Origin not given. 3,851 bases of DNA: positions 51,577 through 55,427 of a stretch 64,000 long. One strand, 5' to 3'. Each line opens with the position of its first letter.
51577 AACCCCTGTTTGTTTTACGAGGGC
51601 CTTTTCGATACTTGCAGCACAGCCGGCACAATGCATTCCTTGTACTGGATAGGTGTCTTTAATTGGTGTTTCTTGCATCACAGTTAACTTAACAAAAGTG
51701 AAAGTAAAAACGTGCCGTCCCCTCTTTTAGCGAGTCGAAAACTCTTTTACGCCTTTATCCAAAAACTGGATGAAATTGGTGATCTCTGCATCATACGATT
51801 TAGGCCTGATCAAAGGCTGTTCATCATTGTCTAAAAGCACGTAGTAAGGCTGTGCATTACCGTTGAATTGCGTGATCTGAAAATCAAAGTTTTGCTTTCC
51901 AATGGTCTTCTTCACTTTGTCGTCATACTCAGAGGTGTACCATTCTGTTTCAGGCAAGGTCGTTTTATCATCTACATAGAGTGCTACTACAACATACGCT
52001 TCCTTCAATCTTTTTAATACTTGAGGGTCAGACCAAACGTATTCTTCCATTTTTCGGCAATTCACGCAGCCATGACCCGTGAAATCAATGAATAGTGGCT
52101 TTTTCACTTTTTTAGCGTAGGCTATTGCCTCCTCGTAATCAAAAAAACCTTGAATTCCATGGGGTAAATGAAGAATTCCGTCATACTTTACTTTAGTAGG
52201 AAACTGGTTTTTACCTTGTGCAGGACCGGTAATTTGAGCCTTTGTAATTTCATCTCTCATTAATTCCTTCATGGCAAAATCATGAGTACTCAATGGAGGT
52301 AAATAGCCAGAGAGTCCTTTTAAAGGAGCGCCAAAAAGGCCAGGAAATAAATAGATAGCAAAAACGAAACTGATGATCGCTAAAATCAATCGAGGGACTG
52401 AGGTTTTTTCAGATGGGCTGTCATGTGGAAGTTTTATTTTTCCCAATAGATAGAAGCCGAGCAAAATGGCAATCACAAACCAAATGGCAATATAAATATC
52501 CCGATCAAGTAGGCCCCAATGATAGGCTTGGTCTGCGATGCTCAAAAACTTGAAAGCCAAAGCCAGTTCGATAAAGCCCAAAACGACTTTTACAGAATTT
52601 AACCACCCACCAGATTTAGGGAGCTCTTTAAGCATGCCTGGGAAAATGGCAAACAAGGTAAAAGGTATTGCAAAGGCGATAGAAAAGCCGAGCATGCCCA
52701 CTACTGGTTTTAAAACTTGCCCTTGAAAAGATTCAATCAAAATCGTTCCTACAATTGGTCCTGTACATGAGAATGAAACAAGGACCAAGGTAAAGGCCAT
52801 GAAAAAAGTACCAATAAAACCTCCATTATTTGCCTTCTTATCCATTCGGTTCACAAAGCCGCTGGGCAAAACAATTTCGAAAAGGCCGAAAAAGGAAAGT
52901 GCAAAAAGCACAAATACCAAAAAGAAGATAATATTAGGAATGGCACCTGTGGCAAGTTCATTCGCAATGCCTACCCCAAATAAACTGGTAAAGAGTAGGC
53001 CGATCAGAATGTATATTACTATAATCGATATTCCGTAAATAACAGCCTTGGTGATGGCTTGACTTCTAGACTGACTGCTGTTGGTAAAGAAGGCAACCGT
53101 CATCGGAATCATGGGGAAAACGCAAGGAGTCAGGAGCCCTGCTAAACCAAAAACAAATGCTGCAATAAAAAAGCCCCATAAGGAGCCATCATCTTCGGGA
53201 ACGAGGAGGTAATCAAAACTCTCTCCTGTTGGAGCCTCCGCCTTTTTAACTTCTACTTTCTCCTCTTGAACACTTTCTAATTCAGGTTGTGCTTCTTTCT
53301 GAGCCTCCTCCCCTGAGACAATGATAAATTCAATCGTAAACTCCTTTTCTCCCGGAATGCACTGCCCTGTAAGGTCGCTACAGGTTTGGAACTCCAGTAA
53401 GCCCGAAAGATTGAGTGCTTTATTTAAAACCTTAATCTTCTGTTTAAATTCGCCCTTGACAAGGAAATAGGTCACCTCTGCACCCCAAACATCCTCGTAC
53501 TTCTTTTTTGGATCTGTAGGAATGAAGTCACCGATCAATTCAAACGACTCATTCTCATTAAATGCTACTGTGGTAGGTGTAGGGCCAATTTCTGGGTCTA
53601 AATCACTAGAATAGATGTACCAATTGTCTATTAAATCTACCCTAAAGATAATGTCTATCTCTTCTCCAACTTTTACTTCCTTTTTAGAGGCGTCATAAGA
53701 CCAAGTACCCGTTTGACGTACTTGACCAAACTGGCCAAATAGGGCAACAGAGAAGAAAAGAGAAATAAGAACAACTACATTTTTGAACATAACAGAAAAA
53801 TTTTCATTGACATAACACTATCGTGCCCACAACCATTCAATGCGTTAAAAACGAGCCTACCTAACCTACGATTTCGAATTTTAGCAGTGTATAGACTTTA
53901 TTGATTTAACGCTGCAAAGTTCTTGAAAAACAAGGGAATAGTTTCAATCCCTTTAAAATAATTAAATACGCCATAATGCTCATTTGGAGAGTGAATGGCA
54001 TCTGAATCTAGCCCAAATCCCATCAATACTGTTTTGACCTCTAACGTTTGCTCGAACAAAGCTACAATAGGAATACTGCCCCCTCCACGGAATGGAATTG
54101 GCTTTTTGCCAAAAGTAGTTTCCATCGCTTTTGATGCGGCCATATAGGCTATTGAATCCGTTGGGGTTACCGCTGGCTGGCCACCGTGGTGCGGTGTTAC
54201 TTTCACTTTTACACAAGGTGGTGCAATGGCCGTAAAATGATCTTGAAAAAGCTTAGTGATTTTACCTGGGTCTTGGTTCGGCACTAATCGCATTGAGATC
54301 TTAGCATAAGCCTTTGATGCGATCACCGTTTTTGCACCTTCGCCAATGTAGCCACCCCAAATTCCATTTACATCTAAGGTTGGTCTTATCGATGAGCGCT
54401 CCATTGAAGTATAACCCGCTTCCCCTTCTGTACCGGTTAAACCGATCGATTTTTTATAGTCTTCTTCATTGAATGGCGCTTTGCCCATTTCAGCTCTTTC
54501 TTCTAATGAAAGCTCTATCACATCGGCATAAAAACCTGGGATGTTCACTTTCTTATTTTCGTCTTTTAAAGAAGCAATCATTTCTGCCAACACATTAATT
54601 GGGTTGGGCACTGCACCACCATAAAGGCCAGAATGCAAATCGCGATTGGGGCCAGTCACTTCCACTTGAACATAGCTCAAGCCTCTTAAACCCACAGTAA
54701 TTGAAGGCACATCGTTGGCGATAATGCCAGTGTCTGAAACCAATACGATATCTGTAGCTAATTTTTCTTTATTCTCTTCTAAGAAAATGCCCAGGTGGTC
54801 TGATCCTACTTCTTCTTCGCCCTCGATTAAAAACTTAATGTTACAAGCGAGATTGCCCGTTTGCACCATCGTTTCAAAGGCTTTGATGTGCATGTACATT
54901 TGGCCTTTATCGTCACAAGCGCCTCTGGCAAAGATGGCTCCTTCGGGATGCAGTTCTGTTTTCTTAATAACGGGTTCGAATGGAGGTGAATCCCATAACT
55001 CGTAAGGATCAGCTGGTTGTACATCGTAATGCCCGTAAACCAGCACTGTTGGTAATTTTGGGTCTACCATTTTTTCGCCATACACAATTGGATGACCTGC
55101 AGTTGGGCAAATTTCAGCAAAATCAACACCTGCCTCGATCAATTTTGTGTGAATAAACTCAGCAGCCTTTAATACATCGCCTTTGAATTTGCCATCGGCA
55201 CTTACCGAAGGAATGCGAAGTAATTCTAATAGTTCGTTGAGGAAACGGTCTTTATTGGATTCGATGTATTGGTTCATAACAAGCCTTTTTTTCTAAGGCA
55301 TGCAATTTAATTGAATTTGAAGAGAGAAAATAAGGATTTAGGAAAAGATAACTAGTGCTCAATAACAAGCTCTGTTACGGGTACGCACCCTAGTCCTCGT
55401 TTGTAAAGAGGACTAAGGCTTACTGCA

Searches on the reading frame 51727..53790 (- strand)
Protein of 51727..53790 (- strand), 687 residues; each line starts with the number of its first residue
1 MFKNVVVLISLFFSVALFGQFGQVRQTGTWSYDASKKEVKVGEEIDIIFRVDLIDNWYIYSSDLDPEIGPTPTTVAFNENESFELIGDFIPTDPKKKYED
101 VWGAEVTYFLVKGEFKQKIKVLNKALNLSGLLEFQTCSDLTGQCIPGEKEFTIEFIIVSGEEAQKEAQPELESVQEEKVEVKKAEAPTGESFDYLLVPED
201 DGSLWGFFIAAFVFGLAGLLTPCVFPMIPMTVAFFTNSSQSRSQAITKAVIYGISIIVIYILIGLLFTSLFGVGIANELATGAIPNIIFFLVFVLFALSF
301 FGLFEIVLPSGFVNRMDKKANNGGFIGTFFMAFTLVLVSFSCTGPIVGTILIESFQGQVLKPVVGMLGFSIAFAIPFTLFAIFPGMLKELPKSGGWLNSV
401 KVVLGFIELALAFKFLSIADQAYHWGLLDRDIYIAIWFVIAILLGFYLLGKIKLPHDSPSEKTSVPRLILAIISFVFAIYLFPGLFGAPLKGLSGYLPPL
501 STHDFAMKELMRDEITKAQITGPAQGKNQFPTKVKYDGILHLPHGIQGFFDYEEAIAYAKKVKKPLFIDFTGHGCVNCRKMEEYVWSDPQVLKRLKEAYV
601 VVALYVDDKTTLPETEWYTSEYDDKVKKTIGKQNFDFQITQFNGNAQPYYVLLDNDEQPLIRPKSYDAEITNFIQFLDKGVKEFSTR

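Call 8: search_protein_families(library=pfam, proteins=[window:51727-53790:-])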
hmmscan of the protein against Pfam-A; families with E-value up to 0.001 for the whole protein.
window:51727-53790:- (687 aa): 5 families
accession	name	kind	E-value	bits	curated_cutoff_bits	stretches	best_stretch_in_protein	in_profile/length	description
PF02683.22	DsbD_TM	-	9.4e-26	90.9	27.1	1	205-416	2-215/219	Cytochrome C biogenesis protein transmembrane domain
PF13899.12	Thioredoxin_7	-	1.3e-11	44.9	27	1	551-609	5-61/83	Thioredoxin-like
PF13098.12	Thioredoxin_2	-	3.1e-07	31.1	27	1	559-659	1-87/104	Thioredoxin-like domain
PF11412.14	DsbD_N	-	4.1e-07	30.5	25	1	38-152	14-115/119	Thiol:disulfide interchange protein DsbD, N-terminal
PF03190.21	Thioredox_DsbH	-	0.00025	21.5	27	1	553-607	27-81/163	Protein of unknown function, DUF255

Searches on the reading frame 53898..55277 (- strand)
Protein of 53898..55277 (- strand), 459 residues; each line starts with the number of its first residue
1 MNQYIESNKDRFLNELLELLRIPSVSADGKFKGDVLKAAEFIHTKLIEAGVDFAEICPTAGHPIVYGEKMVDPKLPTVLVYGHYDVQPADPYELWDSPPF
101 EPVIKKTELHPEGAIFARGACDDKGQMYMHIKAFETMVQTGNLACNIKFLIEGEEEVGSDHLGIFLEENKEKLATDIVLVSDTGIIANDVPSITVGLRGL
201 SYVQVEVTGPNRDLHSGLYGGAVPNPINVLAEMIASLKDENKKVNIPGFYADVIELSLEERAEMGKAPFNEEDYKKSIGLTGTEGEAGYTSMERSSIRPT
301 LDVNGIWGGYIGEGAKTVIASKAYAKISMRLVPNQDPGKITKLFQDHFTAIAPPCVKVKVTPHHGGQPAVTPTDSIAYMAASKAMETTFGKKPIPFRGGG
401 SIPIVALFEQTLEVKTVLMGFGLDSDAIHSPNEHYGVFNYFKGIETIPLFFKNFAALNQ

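Call 8: search_protein_families(library=pfam, proteins=[window:53898-55277:-])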
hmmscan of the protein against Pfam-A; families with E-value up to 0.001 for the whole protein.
window:53898-55277:- (459 aa): 2 families
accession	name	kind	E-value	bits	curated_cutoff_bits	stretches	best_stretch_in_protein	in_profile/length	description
PF01546.33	Peptidase_M20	-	2.1e-27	96.9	24.6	1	79-447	1-200/206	Peptidase family M20/M25/M40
PF07687.19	M20_dimer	-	2.5e-19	69.6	21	1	196-353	2-104/107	Peptidase dimerisation domain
